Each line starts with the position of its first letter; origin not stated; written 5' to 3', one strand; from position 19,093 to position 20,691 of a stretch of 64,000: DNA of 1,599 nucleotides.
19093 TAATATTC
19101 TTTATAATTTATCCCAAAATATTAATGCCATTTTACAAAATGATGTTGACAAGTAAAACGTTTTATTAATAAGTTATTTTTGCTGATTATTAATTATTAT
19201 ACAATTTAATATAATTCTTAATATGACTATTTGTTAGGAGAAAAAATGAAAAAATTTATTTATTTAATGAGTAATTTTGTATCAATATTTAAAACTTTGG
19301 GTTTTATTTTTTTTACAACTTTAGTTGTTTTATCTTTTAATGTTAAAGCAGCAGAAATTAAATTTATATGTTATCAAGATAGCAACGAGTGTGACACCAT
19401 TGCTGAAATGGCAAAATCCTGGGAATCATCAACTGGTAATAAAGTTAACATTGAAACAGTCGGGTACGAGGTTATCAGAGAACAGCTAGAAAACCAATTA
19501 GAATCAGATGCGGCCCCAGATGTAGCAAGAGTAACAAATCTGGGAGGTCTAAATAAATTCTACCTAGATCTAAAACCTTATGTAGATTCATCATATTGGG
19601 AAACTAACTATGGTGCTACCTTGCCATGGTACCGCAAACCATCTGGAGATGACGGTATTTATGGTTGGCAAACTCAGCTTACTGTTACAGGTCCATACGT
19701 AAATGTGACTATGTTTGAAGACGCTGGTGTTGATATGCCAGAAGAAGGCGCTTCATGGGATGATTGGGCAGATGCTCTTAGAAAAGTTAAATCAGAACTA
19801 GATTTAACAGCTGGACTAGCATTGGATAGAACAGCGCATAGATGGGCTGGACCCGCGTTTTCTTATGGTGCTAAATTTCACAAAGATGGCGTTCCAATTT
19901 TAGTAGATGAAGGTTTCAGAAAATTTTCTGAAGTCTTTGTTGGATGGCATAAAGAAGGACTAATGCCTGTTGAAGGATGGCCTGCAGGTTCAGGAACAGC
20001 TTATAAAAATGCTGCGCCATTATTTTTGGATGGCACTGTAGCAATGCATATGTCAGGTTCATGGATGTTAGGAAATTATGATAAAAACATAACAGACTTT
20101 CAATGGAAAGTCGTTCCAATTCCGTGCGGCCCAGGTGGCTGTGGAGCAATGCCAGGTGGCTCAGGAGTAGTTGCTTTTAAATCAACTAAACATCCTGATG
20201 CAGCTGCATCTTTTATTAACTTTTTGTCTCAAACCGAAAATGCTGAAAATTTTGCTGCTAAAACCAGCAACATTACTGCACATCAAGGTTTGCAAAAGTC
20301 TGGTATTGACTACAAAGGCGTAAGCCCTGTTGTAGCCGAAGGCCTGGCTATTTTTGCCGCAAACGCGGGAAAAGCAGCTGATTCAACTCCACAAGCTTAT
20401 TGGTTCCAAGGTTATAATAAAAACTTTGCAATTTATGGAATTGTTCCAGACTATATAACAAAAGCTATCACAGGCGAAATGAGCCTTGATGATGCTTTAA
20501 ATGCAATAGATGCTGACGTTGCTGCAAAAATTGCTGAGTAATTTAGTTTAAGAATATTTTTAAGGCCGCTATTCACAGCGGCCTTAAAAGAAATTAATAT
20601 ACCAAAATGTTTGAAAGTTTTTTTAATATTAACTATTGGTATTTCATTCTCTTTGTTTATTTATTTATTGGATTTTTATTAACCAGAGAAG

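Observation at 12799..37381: One LacI repressor and four identical 23-nt promoter/operator units wiring a ~25-kb, three-transporter catabolic island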

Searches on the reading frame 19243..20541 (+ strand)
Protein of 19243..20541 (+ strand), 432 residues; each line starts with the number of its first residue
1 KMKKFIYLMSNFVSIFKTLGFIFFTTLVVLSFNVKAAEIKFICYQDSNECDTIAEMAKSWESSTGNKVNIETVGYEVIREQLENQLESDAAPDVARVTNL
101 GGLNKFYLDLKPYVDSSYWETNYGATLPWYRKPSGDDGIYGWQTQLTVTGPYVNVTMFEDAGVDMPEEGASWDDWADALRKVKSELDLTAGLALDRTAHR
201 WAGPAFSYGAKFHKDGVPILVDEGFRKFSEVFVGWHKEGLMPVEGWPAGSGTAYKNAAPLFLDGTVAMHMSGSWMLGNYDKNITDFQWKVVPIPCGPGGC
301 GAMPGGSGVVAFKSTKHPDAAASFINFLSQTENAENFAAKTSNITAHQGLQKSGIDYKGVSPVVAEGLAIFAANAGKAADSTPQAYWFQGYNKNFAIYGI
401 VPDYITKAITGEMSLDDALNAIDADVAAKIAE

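Call 9: search_protein_families(library=pfam, proteins=[window:19243-20541:+])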
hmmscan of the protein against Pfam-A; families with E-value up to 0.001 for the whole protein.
window:19243-20541:+ (432 aa): 2 families
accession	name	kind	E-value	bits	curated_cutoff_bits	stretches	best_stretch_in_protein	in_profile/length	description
PF13416.11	SBP_bac_8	-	4.5e-24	86.1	27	1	55-352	1-267/279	Bacterial extracellular solute-binding protein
PF01547.30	SBP_bac_1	-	6e-23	82.7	26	1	52-334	9-306/307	Bacterial extracellular solute-binding protein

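Call 11: search_protein_families(library=ncbifam, proteins=[window:19243-20541:+])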
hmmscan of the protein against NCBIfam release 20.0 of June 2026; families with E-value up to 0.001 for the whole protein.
window:19243-20541:+ (432 aa): 1 family
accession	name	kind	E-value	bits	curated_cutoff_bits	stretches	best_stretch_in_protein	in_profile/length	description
NF053763.1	ABCarbgalBndGanS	equivalog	0.00024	20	700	0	234-353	235-351/420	galactooligosaccharide ABC transporter substrate-binding protein GanS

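Call 40: search_solved_structures(query=window:19243-20541:+, max_evalue=0.001)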
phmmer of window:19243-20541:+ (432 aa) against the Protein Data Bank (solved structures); distinct sequences matched with E-value up to 0.001: 19.
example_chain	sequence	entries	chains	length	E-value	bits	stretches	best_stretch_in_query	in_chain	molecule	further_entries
2w7y_A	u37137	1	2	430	5.5e-10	41.6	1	80-330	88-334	PROBABLE SUGAR ABC TRANSPORTER, SUGAR-BINDING PROTEIN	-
3uor_A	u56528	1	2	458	1.2e-09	40.6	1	49-340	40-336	ABC transporter sugar binding protein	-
7x0i_A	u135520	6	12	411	9.4e-09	37.6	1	100-336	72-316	CbpB | CpbB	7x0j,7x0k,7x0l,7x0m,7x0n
4rk2_A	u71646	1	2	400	5.9e-08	34.9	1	139-422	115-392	Putative sugar ABC transporter, substrate-binding protein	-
5ysb_A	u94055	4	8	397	1.1e-07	34.1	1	47-346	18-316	Lin1841 protein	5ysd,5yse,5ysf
4r9f_A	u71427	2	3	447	1.7e-07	33.4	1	138-363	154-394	MBP1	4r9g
6rjy_A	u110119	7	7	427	4.3e-07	32.1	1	67-331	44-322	Arabino-oligosaccharids-binding protein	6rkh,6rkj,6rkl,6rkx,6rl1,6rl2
4qrz_A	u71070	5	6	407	3.9e-06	29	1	136-332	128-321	ABC-TYPE SUGAR TRANSPORTER | ABC transporter, substrate binding protein (Sugar)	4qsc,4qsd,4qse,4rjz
2gh9_A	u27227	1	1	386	4e-06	28.9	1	251-372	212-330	maltose/maltodextrin-binding protein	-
9xf5_A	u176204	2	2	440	1.7e-05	26.8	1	292-349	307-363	ABC transporter substrate-binding protein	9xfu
5k2x_A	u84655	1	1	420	1.8e-05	26.7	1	259-357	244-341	Sugar ABC transporter permease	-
5k2y_A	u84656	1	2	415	1.8e-05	26.7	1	259-357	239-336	Probable periplasmic sugar-binding lipoprotein UspC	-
2hq0_A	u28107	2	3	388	2.5e-05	26.3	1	53-356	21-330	Sugar ABC transporter, sugar-binding protein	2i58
2heu_A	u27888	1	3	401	2.6e-05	26.2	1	52-356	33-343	Sugar ABC transporter, sugar-binding protein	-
2hfb_A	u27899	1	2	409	2.8e-05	26.1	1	53-356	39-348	Sugar ABC transporter, sugar-binding protein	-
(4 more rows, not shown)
